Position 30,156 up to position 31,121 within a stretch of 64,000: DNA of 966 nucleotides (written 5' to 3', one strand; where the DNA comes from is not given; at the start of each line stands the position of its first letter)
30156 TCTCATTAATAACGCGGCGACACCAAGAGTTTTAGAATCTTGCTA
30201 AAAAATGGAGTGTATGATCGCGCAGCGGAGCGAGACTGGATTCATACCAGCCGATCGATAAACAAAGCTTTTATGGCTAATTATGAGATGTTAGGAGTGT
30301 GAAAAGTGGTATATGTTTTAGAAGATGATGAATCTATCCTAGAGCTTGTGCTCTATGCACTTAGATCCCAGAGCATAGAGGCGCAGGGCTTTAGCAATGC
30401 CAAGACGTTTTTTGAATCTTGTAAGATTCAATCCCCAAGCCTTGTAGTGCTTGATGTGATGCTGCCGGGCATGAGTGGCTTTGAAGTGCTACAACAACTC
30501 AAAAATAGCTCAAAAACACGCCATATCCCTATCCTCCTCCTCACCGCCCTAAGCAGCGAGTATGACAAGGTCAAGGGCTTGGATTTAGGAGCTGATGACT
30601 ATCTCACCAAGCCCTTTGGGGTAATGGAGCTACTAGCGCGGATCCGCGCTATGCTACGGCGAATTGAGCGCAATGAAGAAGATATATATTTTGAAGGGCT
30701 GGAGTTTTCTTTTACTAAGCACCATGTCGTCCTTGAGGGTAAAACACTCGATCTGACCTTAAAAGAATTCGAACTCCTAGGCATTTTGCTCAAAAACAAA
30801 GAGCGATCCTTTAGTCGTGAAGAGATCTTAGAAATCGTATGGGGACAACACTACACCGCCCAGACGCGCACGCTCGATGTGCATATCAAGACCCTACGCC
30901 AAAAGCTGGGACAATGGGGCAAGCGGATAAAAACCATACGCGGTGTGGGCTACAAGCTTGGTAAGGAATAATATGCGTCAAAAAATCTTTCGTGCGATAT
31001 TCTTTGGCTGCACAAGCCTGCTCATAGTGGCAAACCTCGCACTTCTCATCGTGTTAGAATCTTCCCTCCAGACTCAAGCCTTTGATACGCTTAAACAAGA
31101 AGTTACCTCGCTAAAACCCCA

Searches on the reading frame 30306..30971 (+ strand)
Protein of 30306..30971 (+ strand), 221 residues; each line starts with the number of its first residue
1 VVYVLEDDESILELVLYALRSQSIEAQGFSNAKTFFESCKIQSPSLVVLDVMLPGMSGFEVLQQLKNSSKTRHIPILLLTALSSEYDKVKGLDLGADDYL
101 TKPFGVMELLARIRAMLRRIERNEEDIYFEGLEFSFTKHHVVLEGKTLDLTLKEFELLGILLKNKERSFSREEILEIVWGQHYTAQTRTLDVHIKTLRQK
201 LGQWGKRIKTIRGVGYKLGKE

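Call 43: search_protein_families(library=ncbifam, proteins=[window:30306-30971:+], max_evalue=0.00001)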
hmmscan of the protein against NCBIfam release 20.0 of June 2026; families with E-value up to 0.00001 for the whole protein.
window:30306-30971:+ (221 aa): 74 families (the best 25 are shown)
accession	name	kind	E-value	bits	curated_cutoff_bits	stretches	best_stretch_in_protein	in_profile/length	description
TIGR02154.1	PhoB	equivalog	5.9e-64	215.5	296.2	1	2-218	5-225/226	phosphate regulon transcriptional regulator PhoB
NF053854.1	RespRegPhoBBctds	equivalog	1.9e-58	197.5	270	1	3-218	2-224/225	two-component system response regulator PhoB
NF040689.1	MtrAB_MtrA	equivalog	3e-55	187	300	1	2-218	1-218/219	MtrAB system response regulator MtrA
NF008296.0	PRK11083.1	equivalog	7.5e-55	185.8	273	1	2-219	6-226/228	two-component system response regulator CreB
NF033117.2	vanR_ACDEGLN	exception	6.8e-49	166.5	350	1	3-218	2-225/226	VanR-ABDEGLN family response regulator transcription factor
NF007546.0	PRK10161.1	equivalog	4.9e-48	163.7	471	1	2-218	5-225/229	phosphate response regulator transcription factor PhoB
NF045944.1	ResRegRpaBCyano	equivalog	1.9e-47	161.5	330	1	5-218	3-227/229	response regulator transcription factor RpaB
NF007928.2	PRK10643.1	equivalog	2.3e-47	161.4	330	1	2-218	3-216/216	two-component system response regulator PmrA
TIGR01387.1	cztR_silR_copR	subfamily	2.7e-47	161.2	279.2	1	3-218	2-218/218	heavy metal response regulator transcription factor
NF033120.0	vanR_FM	exception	2e-46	158.5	460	1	3-218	7-229/231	vancomycin resistance response regulator transcription factor, VanR-F/VanR-M family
NF040534.1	resp_reg_YycF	equivalog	2.2e-44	151.5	340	1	2-218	3-227/231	response regulator YycF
NF041733.1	resp_reg_CseB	equivalog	4.4e-44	150.5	350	1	2-218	3-226/228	two-component system response regulator CseB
NF041209.1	resp_regPieR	equivalog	1.5e-42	145.8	450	1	3-218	4-227/231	two component system response regulator PieR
NF007982.1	PRK10710.1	equivalog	1.6e-41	142.4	380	1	2-217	10-226/235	envelope stress response regulator BaeR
NF012023.0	PRK15479.1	equivalog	1.4e-40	139.2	337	1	40-219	41-218/224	transcriptional regulator TctD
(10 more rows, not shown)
